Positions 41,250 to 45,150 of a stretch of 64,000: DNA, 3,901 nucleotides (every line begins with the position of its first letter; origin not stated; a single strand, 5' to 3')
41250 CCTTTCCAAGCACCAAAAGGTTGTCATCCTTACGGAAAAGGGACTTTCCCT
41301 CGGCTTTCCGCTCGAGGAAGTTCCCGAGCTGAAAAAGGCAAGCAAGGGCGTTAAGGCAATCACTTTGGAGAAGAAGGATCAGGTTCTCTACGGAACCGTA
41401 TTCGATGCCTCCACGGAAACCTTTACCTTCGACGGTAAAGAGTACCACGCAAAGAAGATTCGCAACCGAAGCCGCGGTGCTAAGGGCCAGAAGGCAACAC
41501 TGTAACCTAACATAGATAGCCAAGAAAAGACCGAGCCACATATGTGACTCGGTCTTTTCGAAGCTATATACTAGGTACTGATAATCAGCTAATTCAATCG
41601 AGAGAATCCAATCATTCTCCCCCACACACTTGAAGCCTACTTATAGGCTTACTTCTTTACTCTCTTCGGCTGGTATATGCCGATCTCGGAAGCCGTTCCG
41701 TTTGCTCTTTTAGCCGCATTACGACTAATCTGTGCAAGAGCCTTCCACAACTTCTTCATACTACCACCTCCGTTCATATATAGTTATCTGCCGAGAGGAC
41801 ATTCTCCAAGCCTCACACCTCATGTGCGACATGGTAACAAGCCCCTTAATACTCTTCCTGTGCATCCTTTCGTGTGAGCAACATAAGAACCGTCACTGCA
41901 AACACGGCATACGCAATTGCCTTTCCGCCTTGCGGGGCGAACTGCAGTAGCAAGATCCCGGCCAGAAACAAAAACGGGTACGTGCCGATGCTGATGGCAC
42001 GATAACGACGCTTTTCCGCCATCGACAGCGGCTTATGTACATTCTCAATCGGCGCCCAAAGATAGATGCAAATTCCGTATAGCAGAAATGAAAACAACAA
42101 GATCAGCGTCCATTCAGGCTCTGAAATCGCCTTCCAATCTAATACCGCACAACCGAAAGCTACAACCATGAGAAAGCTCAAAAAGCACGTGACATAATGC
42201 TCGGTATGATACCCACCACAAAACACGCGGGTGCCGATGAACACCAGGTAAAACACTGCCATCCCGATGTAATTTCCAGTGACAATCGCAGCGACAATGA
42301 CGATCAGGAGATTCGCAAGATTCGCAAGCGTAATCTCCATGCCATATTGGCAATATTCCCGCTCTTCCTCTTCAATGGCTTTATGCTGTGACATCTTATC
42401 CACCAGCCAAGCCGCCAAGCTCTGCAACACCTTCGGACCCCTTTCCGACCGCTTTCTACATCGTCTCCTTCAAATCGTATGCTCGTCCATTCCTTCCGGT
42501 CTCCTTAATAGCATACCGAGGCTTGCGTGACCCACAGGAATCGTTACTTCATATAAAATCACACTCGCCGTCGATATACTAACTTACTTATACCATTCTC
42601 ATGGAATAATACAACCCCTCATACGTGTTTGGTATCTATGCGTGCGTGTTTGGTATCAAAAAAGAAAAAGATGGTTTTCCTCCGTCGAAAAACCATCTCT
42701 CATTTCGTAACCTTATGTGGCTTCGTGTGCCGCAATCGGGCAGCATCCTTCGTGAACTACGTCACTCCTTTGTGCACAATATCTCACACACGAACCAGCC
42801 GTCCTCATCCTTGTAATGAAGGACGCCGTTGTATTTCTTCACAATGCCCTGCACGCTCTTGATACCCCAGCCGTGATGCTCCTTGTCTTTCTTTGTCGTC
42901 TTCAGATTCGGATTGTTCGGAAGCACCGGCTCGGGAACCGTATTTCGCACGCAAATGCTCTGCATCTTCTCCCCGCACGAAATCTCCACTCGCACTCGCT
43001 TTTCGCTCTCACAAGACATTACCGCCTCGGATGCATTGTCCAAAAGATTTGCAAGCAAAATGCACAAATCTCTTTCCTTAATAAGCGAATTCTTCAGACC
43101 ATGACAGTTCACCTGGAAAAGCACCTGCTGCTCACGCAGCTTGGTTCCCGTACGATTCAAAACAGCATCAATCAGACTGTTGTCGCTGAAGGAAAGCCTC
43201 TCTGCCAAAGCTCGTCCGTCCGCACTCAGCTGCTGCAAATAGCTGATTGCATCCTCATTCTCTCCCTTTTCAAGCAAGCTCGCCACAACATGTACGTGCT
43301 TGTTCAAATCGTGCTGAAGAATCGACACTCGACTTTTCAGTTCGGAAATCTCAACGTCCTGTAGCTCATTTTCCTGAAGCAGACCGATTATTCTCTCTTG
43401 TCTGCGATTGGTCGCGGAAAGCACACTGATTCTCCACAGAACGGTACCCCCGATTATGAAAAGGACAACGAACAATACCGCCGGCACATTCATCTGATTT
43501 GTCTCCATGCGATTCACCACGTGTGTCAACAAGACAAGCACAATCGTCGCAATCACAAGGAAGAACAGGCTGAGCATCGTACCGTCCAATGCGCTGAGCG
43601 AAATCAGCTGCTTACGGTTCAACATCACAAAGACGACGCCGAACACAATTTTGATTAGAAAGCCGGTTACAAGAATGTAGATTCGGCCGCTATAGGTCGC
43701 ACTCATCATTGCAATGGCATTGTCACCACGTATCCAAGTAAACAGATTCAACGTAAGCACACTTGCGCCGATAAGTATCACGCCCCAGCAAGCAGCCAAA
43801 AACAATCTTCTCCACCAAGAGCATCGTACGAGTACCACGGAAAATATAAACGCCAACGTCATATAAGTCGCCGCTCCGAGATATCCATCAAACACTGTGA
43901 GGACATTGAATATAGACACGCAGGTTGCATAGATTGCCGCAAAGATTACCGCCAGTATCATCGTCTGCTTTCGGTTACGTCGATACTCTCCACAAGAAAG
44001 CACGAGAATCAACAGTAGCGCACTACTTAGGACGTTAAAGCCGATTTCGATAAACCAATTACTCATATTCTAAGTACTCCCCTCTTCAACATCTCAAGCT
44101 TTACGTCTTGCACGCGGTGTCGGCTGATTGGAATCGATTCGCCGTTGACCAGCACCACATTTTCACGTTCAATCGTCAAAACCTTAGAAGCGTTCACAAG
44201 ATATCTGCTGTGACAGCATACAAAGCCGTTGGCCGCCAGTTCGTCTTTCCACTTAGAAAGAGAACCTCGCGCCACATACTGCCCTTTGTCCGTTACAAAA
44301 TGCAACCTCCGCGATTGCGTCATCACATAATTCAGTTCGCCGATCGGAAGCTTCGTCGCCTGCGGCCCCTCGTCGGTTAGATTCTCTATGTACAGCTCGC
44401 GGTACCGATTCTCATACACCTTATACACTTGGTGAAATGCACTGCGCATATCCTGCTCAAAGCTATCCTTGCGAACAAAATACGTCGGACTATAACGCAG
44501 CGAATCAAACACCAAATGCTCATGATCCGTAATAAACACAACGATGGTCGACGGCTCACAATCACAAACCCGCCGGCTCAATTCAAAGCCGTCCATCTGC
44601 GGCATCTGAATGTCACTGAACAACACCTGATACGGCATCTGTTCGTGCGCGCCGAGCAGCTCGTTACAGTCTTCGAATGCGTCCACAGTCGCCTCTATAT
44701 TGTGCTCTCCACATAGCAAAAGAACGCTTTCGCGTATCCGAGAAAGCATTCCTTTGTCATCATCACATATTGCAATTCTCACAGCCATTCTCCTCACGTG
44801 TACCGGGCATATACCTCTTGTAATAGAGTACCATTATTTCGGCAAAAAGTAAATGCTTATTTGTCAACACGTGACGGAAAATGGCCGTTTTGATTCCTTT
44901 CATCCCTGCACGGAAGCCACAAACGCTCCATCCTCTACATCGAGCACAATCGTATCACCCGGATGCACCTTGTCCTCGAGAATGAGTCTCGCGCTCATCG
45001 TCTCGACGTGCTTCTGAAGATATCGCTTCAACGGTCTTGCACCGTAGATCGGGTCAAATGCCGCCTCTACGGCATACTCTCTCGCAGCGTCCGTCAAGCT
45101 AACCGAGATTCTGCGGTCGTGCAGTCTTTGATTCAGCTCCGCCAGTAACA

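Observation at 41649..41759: Unannotated 36-aa AgrD-like precursor with Ser, not Cys, at the ring-forming position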

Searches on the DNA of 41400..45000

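Call 57: search_rna_families(source=window, start=41400, end=45000, threshold=evalue, max_evalue=1)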
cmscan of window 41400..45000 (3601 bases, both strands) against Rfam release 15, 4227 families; matches with E-value up to 1: 1.
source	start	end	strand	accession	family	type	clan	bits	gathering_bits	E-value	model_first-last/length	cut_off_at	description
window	41475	41573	+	RF00402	SNORA25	Gene; snRNA; snoRNA; HACA-box;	-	26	85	0.17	1-128/128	no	Small nucleolar RNA SNORA25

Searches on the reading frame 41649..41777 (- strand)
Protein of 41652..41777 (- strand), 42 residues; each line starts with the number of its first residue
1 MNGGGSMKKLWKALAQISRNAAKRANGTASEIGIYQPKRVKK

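Call 3: search_protein_families(library=pfam, proteins=[window:41649-41759:-, window:41649-41777:-], max_evalue=10)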
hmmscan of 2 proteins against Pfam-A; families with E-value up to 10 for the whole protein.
window:41649-41759:- (36 aa): 0 families

window:41649-41777:- (42 aa): 0 families

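Call 4: search_protein_families(library=ncbifam, proteins=[window:41649-41759:-, window:41649-41777:-], max_evalue=10)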
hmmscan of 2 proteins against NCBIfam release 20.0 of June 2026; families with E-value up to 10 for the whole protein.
window:41649-41759:- (36 aa): 2 families
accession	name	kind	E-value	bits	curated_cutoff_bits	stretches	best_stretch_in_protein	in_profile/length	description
TIGR04223.1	quorum_AgrD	subfamily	0.0036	17.5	19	1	2-35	1-34/38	AgrD family cyclic lactone autoinducer peptide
TIGR00297.1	TIGR00297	hypoth_equivalog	0.067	12.9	205.85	1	4-33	109-138/237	TIGR00297 family protein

window:41649-41777:- (42 aa): 2 families
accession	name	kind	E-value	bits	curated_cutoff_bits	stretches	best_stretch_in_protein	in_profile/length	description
TIGR04223.1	quorum_AgrD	subfamily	0.006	16.7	19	1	8-41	1-34/38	AgrD family cyclic lactone autoinducer peptide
TIGR00297.1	TIGR00297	hypoth_equivalog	0.041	13.6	205.85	1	7-39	106-138/237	TIGR00297 family protein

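Call 7: find_encoding_contigs(protein=window:41652-41759:-, flank=6000, max_places=6)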
Protein seq(36 aa) (36 aa): 2 contigs read that carry it; 2 places shown.
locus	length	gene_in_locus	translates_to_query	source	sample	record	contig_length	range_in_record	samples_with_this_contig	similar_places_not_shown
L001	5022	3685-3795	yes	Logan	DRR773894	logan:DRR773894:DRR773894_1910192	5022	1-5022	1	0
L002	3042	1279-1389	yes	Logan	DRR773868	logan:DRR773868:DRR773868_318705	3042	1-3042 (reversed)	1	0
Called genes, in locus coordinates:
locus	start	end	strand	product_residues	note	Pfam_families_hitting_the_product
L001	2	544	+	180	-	?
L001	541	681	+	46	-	-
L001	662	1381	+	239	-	PF00072:Response_reg, PF04397:LytTR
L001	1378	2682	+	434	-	PF02518:HATPase_c (faint), PF14501:HATPase_c_5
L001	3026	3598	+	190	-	PF04647:AgrB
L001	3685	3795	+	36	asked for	-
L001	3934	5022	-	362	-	?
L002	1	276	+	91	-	?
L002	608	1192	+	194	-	PF04647:AgrB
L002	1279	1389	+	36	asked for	-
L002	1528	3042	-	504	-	?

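Call 12: find_homologous_proteins(query=window:41652-41777:-, max_evalue=10)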
Query seq(42 aa) (42 aa): 4 proteins with E <= 10 among 4 candidates.
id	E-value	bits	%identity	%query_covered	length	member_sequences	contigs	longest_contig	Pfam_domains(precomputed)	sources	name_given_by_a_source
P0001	2.2e-14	69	100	86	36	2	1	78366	-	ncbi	-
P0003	2.2e-12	63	89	86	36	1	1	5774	-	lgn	-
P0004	4.7e-12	62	86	86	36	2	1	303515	-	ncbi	-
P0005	7.3e-10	55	78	86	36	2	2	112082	-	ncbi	-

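Call 22: find_encoding_contigs(protein=P0005, flank=6000, max_places=4)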
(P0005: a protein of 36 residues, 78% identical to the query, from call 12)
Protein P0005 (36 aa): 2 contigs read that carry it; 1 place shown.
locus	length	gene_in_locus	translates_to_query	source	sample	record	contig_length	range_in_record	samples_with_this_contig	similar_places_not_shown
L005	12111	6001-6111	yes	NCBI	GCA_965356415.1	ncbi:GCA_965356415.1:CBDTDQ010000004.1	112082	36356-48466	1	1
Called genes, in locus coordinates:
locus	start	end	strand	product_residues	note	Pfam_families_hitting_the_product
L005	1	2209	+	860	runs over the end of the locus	PF02861:Clp_N, PF23569:NBD_SMAX1, PF00004:AAA, PF17871:AAA_lid_9, PF00004:AAA, PF07724:AAA_2, PF07728:AAA_5, PF10431:ClpB_D2-small, +13 more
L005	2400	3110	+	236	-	PF00072:Response_reg, PF04397:LytTR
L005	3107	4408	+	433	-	PF14501:HATPase_c_5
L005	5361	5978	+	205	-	PF04647:AgrB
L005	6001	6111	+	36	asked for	-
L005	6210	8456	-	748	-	PF00521:DNA_topoisoIV, PF03989:DNA_gyraseA_C (weak)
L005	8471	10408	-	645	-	PF02518:HATPase_c, PF00204:DNA_gyraseB, PF01751:Toprim, PF00986:DNA_gyraseB_C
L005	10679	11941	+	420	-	PF00278:Orn_DAP_Arg_deC, PF02784:Orn_Arg_deC_N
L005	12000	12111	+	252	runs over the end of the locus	-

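Call 23: find_encoding_contigs(protein=P0003, flank=6000, max_places=4)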
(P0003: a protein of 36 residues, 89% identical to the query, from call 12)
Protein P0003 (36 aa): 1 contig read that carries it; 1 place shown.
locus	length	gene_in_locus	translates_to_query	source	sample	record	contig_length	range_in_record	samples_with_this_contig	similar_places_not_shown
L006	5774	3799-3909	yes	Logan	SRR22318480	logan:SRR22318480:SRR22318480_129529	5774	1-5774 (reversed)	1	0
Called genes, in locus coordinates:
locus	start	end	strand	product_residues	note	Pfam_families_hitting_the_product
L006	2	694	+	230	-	?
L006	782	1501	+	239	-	PF00072:Response_reg, PF04397:LytTR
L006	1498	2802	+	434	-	PF02518:HATPase_c (weak), PF14501:HATPase_c_5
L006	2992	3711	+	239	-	PF04647:AgrB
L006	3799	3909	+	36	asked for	-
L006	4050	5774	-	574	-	?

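Call 48: search_protein_representatives(alignment_id=A1)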
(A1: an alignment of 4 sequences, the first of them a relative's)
Query: 4 sequences, 36 profile positions. Proteins with E-value up to 0.001 (for the whole library): 12; up to 1e-10: 1; up to 1e-30: 0. The best 12 are listed.
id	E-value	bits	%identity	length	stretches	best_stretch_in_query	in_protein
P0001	3.0e-23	97.5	-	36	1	1-36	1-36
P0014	2.9e-08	49.6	-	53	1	6-34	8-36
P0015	4.8e-08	48.9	-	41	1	2-33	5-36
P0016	1.8e-06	43.9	-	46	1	1-32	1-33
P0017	7.9e-06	41.8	-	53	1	2-33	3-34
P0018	2.6e-05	40.1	-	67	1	2-33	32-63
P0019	3.8e-05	39.6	-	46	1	1-33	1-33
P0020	5.7e-05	39.0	-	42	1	2-33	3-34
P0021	6.9e-05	38.8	-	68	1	2-33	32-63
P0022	1.7e-04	37.5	-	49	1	6-32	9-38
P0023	2.4e-04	37.0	-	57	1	1-33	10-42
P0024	4.0e-04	36.3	-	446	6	14-25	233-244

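Call 50: list_cluster_members(proteins=[P0004, P0005, P0014, P0015, P0016, P0017, P0019, P0020, P0022, P0023])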
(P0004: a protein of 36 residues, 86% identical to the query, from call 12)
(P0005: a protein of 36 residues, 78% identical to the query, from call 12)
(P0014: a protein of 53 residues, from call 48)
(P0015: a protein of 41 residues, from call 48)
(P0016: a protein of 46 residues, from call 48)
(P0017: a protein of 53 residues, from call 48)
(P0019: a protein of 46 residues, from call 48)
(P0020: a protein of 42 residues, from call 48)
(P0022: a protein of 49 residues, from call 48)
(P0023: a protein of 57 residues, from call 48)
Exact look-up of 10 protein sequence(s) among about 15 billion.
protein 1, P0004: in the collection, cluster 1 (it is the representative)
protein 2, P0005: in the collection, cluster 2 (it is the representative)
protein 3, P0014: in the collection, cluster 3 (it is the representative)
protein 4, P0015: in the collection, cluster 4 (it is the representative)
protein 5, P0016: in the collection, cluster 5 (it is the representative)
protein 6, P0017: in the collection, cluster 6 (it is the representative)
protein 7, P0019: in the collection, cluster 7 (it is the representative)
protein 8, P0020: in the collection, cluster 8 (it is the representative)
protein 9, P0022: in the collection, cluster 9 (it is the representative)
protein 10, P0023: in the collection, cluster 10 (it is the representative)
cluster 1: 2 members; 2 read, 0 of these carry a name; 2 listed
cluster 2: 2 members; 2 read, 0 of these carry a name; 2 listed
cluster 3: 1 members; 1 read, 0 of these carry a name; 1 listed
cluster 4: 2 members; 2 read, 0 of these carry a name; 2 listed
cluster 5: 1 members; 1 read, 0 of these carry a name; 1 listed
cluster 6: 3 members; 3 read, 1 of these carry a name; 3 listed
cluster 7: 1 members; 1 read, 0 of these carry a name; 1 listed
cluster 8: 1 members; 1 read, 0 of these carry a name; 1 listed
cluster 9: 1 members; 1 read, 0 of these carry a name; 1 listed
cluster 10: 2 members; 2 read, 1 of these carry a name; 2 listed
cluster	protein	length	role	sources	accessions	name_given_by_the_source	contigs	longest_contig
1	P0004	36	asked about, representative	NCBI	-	-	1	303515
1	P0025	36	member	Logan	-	-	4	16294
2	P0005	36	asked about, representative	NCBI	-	-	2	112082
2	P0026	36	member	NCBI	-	-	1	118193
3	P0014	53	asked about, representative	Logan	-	-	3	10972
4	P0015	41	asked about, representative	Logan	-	-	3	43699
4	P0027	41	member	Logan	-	-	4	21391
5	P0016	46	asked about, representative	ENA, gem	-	-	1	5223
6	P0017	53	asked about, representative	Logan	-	-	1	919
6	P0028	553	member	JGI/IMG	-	SSS family solute:Na+ symporter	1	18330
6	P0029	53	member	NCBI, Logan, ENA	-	-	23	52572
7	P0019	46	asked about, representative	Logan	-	-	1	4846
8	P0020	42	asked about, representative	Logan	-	-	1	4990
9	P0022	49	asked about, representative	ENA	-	-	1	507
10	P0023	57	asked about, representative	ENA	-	-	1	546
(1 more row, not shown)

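Call 52: search_protein_families(library=ncbifam, alignment_id=A4, max_evalue=1)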
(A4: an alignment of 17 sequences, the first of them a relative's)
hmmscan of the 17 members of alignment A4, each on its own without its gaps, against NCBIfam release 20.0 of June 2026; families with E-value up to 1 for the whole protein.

A. member 1, P0001 (36 aa): 2 families
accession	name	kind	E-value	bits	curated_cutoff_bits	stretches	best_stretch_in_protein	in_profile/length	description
TIGR04223.1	quorum_AgrD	subfamily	0.0036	17.5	19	1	2-35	1-34/38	AgrD family cyclic lactone autoinducer peptide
TIGR00297.1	TIGR00297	hypoth_equivalog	0.067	12.9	205.85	1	4-33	109-138/237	TIGR00297 family protein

B. families by the number of members that match (of 17 scanned): 2 families
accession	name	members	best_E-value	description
TIGR04223.1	quorum_AgrD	17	7.7e-14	AgrD family cyclic lactone autoinducer peptide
TIGR00297.1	TIGR00297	2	0.067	TIGR00297 family protein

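Call 53: search_protein_families(library=pfam, alignment_id=A4, max_evalue=1)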
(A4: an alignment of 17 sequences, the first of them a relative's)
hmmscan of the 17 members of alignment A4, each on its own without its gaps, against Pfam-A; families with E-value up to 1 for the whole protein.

A. member 1, P0001 (36 aa): 0 families

B. families by the number of members that match (of 17 scanned): 1 family
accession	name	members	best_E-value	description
PF04823.17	Herpes_UL49_2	1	0.008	Herpesvirus UL49 tegument protein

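Call 54: search_protein_families(library=ncbifam, proteins=[P0004, P0005, P0015, P0016, P0019, P0023], max_evalue=0.1)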
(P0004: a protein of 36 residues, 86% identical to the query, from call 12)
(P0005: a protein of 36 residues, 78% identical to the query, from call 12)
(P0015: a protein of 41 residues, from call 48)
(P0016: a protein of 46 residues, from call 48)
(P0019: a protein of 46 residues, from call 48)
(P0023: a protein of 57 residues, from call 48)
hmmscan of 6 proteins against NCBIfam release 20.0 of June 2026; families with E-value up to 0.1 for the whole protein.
P0004 (36 aa): 1 family
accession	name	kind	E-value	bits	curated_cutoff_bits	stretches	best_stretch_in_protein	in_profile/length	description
TIGR04223.1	quorum_AgrD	subfamily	0.016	15.4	19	1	2-33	1-32/38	AgrD family cyclic lactone autoinducer peptide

P0005 (36 aa): 1 family
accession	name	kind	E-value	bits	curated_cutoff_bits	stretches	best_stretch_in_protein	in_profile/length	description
TIGR04223.1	quorum_AgrD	subfamily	0.0022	18.2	19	1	2-33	1-32/38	AgrD family cyclic lactone autoinducer peptide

P0015 (41 aa): 1 family
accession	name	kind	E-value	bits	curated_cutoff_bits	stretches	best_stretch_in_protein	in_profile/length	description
TIGR04223.1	quorum_AgrD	subfamily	0.00068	19.8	19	1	5-39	1-35/38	AgrD family cyclic lactone autoinducer peptide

P0016 (46 aa): 1 family
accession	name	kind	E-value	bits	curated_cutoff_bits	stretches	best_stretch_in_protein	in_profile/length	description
TIGR04223.1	quorum_AgrD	subfamily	0.00017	21.7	19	1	6-40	4-38/38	AgrD family cyclic lactone autoinducer peptide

P0019 (46 aa): 1 family
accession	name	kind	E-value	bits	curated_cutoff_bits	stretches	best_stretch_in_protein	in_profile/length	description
TIGR04223.1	quorum_AgrD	subfamily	4.2e-07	30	19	1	2-35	1-34/38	AgrD family cyclic lactone autoinducer peptide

P0023 (57 aa): 1 family
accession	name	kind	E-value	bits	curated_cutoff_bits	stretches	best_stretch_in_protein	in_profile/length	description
TIGR04223.1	quorum_AgrD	subfamily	3.3e-09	36.7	19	1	11-47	1-37/38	AgrD family cyclic lactone autoinducer peptide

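Call 55: search_protein_families(library=ncbifam, proteins=[window:41652-41759:-], max_evalue=10)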
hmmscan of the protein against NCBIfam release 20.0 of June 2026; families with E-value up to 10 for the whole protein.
seq(36 aa): 2 families
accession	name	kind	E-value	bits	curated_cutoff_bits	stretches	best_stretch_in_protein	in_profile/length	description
TIGR04223.1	quorum_AgrD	subfamily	0.0036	17.5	19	1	2-35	1-34/38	AgrD family cyclic lactone autoinducer peptide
TIGR00297.1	TIGR00297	hypoth_equivalog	0.067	12.9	205.85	1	4-33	109-138/237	TIGR00297 family protein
